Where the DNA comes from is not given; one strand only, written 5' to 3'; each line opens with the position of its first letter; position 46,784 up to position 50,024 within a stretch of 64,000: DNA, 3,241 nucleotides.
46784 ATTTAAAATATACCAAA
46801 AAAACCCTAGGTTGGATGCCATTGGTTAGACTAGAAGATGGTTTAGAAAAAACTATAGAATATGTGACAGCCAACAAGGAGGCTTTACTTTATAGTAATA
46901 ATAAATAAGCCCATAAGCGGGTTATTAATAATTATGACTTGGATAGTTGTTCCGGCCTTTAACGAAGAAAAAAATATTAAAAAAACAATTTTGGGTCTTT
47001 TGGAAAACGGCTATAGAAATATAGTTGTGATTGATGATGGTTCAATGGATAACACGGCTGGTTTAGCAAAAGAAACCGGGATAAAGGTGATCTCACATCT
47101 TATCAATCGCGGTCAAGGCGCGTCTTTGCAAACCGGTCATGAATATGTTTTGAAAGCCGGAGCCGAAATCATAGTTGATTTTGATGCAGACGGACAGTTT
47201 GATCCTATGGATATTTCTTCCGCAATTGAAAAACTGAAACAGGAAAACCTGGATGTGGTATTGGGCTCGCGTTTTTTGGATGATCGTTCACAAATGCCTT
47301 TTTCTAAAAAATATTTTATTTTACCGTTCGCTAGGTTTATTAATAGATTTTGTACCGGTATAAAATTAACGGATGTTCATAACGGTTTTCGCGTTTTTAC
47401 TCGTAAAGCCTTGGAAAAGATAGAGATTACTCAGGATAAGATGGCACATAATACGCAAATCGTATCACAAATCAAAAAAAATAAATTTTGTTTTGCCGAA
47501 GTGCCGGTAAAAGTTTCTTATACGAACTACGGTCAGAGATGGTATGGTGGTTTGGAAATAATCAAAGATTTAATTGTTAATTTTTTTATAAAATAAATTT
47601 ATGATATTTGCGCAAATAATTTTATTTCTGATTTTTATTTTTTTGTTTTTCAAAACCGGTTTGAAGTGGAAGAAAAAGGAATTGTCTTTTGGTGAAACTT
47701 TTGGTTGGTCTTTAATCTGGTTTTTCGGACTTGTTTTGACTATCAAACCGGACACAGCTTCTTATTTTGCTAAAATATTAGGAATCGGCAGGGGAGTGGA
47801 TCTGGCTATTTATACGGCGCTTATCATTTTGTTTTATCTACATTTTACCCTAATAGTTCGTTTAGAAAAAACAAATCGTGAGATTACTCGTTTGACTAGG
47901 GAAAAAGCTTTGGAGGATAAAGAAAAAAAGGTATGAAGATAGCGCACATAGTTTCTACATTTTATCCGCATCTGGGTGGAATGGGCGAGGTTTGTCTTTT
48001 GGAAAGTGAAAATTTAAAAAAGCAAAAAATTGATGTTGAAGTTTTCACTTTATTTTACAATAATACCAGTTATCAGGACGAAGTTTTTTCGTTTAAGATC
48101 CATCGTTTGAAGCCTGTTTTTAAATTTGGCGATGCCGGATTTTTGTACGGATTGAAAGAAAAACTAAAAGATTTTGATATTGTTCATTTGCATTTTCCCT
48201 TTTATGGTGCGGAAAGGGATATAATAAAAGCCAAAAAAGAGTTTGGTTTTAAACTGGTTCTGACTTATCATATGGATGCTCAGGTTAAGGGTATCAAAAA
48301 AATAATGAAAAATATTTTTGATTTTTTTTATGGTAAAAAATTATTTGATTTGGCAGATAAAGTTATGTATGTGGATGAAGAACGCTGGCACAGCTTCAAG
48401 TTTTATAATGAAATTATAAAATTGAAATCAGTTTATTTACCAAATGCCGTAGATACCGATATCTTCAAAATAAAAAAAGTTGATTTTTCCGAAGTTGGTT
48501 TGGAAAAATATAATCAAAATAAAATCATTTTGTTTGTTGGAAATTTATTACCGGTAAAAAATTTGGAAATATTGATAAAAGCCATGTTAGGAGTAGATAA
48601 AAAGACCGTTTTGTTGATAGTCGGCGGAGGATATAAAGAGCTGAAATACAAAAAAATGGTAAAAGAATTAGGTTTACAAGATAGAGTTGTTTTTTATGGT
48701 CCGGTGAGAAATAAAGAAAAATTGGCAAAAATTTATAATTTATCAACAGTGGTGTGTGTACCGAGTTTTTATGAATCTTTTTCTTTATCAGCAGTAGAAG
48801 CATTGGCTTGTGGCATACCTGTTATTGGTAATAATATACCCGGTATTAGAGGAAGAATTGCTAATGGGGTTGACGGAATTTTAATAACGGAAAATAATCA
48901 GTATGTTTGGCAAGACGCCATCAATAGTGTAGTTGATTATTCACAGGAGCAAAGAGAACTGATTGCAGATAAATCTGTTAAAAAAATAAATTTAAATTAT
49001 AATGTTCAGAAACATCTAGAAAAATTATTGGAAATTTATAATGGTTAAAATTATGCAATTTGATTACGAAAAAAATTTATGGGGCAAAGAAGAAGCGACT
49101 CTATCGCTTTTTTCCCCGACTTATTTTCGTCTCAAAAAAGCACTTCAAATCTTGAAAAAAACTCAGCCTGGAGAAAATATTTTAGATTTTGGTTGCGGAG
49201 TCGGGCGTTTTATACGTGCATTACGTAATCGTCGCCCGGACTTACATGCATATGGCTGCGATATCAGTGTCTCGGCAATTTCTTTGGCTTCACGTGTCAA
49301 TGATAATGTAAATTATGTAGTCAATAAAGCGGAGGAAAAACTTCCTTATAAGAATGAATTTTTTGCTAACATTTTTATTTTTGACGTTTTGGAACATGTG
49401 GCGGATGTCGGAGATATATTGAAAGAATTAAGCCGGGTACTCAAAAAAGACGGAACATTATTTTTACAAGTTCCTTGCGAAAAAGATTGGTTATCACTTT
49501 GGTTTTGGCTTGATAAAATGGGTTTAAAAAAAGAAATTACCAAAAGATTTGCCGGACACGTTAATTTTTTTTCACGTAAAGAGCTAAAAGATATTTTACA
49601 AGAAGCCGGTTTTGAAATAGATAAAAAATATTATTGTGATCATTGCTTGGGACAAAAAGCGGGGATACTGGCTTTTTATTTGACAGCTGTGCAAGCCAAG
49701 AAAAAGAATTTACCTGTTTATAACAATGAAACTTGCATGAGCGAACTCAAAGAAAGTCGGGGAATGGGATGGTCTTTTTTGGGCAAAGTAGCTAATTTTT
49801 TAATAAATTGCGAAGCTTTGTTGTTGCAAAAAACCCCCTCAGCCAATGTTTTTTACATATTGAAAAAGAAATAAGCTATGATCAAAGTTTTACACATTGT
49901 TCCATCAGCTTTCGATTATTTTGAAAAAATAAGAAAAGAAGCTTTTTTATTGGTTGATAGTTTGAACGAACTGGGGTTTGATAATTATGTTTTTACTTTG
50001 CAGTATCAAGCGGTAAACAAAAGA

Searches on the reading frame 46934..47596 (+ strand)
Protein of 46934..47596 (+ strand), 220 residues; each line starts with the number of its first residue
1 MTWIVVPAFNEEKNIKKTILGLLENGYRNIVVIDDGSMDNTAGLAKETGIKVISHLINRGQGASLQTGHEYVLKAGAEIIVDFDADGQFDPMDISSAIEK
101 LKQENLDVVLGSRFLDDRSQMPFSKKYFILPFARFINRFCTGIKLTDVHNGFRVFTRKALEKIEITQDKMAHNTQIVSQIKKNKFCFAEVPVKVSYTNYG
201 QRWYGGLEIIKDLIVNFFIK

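Call 86: search_protein_families(library=pfam, proteins=[window:46934-47596:+], max_evalue=0.0001)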
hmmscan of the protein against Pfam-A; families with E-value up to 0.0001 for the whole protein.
window:46934-47596:+ (220 aa): 1 family
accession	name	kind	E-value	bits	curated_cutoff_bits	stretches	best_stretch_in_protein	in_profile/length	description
PF00535.33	Glycos_transf_2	-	2.3e-27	96.4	23.3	1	4-163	2-167/168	Glycosyl transferase family 2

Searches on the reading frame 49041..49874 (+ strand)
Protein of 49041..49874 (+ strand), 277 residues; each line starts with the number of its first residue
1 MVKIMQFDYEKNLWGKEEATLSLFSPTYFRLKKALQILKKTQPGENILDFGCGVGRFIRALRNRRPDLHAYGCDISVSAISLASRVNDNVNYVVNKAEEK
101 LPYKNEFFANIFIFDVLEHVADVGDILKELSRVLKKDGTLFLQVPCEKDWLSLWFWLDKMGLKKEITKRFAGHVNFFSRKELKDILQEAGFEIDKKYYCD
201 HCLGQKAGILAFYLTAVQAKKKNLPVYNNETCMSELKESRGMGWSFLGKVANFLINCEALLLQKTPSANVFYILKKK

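Call 86: search_protein_families(library=pfam, proteins=[window:49041-49874:+], max_evalue=0.0001)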
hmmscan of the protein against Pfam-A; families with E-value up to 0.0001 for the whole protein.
window:49041-49874:+ (277 aa): 9 families
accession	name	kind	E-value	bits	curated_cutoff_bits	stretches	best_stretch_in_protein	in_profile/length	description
PF13489.12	Methyltransf_23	-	3.9e-27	95.4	27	1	35-194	14-162/164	Methyltransferase domain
PF08241.18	Methyltransf_11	-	1.9e-18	67.3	21.2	1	48-142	1-95/95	Methyltransferase domain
PF13847.12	Methyltransf_31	-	9.7e-16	58.2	27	1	43-190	3-145/145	Methyltransferase domain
PF13649.12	Methyltransf_25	-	2.4e-15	57.4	27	1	47-138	1-97/97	Methyltransferase domain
PF08242.18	Methyltransf_12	-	6.1e-14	53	30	1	48-140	1-98/98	Methyltransferase domain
PF01209.24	Ubie_methyltran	-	2.3e-07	30.9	20.1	1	34-141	38-150/233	ubiE/COQ5 methyltransferase family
PF07021.18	MetW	-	5.3e-06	26.6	21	1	36-136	6-104/193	Methionine biosynthesis protein MetW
PF05175.20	MTS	-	1.1e-05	25.6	23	1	36-86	25-74/170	Methyltransferase small domain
PF02353.26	CMAS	-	8.1e-05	22.5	27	1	31-146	51-168/273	Mycolic acid cyclopropane synthetase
